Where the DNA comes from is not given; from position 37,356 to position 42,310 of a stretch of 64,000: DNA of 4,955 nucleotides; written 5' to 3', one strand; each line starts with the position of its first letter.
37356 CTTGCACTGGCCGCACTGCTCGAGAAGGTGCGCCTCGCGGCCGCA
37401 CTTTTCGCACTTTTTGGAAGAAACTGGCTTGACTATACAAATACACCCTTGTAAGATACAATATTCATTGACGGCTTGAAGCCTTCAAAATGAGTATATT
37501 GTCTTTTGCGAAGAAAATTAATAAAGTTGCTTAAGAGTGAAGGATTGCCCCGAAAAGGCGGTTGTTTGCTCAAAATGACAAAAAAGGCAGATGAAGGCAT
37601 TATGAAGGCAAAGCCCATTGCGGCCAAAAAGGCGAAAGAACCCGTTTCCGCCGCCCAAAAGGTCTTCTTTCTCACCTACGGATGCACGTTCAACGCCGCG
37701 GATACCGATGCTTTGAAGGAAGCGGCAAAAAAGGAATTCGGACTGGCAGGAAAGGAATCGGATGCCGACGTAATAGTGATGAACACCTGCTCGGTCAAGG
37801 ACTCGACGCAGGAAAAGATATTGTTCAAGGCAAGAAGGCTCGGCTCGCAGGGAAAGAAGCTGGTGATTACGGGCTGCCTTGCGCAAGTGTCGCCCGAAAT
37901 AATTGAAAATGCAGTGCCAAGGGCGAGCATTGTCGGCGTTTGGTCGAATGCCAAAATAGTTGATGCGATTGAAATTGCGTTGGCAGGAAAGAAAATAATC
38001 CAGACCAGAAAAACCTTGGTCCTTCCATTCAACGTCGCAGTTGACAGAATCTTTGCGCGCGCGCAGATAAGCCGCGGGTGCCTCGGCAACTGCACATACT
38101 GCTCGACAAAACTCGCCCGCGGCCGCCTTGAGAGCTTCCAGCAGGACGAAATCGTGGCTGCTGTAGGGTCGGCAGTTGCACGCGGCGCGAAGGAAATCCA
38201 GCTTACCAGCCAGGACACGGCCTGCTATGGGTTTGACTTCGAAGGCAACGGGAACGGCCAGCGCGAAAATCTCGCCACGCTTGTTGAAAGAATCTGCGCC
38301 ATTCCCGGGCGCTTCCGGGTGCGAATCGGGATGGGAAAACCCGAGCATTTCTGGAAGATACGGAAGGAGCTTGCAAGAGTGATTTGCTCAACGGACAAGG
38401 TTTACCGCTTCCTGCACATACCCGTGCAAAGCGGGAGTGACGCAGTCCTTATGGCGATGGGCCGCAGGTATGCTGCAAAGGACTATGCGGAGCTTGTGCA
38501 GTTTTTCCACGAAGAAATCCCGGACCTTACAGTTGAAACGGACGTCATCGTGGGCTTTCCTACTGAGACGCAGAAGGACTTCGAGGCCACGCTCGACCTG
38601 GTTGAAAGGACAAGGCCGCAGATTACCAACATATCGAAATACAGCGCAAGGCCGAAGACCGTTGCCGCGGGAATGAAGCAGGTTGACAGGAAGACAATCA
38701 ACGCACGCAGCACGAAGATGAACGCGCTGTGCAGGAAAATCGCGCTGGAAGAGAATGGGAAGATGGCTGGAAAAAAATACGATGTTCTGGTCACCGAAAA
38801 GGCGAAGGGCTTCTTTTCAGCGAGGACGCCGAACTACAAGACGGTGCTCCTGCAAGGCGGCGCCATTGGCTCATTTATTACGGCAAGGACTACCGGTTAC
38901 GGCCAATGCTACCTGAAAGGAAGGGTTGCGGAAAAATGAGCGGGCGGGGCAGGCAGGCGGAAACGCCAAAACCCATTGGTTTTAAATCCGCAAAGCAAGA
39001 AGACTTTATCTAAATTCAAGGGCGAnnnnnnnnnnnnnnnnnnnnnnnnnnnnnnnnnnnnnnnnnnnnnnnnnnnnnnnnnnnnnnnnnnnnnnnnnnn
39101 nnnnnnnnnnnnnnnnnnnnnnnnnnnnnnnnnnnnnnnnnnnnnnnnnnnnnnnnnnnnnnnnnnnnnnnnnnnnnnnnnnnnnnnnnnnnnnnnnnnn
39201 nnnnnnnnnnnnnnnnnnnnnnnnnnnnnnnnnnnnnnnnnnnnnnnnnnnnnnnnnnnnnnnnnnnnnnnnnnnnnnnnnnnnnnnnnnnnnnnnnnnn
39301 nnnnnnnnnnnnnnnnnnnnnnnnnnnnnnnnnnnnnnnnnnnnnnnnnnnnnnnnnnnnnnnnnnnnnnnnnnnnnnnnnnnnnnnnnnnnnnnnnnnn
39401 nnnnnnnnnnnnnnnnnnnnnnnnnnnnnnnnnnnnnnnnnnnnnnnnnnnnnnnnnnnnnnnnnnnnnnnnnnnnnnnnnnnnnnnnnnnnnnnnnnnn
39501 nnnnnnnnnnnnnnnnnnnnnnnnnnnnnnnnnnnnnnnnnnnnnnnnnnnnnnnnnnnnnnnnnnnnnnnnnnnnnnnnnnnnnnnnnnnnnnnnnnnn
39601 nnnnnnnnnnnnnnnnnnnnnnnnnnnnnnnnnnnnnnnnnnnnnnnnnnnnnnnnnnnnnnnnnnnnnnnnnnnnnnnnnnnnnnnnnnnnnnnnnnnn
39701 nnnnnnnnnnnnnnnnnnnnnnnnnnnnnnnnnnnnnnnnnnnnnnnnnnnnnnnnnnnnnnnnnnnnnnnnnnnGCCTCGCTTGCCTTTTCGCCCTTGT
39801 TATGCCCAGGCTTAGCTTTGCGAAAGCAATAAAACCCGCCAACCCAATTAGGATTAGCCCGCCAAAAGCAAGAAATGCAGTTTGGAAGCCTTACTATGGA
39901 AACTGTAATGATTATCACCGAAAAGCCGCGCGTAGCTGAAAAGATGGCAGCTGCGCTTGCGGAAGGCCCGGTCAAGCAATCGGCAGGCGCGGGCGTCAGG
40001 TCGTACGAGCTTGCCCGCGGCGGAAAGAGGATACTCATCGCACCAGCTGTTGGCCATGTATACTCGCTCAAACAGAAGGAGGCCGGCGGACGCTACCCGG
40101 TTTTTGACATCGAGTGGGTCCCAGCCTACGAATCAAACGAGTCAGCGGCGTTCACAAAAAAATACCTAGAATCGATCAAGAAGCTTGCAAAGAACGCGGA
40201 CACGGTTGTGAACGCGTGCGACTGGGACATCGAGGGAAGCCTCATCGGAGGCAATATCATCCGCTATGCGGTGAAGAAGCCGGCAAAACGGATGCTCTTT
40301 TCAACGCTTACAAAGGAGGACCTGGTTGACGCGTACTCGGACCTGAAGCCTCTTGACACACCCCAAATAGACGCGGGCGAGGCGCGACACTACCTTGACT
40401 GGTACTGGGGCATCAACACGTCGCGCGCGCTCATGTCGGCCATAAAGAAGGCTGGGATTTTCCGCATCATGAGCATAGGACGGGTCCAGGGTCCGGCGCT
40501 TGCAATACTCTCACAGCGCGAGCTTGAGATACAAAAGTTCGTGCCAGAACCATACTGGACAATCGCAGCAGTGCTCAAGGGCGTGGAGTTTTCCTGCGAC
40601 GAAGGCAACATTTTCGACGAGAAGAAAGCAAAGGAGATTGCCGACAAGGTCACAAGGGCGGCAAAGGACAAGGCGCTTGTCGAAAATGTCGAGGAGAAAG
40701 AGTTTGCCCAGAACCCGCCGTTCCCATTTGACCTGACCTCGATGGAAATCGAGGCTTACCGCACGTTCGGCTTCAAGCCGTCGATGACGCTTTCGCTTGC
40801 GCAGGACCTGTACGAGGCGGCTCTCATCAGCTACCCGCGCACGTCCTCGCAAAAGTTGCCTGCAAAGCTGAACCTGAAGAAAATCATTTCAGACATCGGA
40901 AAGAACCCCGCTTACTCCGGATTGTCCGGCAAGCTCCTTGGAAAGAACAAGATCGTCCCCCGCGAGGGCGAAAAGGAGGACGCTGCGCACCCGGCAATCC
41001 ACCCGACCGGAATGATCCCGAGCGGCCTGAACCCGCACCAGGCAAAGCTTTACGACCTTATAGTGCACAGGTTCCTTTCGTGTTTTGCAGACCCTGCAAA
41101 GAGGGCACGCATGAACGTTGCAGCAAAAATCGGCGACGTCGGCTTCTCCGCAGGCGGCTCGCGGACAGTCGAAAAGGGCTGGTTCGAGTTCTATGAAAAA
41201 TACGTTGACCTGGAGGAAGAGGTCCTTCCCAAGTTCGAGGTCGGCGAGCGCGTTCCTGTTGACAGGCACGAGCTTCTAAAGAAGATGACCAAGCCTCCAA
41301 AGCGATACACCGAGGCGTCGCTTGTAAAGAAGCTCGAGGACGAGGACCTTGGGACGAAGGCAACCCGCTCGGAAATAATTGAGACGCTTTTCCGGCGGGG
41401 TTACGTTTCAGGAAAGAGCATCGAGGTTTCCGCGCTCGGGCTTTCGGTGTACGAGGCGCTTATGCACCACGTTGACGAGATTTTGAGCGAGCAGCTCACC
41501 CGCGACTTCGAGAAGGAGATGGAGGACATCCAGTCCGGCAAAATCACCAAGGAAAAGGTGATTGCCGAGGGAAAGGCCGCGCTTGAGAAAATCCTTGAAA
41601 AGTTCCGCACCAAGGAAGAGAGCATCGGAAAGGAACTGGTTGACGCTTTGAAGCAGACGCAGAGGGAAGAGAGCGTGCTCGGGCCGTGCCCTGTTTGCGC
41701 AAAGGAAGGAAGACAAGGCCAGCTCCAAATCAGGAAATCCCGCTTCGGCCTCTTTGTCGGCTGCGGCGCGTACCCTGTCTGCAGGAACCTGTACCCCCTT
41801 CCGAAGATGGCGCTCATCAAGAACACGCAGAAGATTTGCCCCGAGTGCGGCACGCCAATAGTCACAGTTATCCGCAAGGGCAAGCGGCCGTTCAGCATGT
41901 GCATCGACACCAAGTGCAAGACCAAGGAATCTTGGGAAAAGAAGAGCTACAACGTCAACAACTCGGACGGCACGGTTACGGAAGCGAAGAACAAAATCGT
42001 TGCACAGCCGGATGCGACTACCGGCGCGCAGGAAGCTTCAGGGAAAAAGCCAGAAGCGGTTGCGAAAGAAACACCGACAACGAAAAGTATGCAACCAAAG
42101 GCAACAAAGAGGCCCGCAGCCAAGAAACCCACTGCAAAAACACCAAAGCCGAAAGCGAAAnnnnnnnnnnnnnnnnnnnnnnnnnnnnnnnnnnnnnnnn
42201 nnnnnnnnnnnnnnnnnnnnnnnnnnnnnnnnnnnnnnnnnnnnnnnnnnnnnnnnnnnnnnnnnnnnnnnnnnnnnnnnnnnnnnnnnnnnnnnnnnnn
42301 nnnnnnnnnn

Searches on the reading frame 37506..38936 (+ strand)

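Call 8: search_protein_families(library=pfam, proteins=[window:37506-38936:+], max_evalue=0.01)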
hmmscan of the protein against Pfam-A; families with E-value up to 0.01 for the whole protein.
window:37506-38936:+ (477 aa): 3 families
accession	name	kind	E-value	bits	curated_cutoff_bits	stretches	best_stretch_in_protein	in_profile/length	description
PF04055.27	Radical_SAM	-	3.9e-20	73.1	29.5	1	188-366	3-166/166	Radical SAM superfamily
PF00919.26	UPF0004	-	8.3e-19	67.9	27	1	52-142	1-96/98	Uncharacterized protein family UPF0004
PF01938.26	TRAM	-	0.00028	21.1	21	1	419-474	2-60/61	TRAM domain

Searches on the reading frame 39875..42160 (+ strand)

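Call 8: search_protein_families(library=pfam, proteins=[window:39875-42160:+], max_evalue=0.01)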
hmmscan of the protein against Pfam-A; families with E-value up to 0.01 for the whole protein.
window:39875-42160:+ (762 aa): 3 families
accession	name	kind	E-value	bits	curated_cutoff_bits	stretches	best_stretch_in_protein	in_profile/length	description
PF01131.25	Topoisom_bac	-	9.8e-117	390.9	35.1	1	161-563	3-410/411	DNA topoisomerase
PF01751.28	Toprim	-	3.7e-09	37.1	23.1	1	12-142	2-93/96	Toprim domain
PF01396.24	Zn_ribbon_Top1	-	5.6e-09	36.1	32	1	605-644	4-38/39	Topoisomerase DNA binding C4 zinc finger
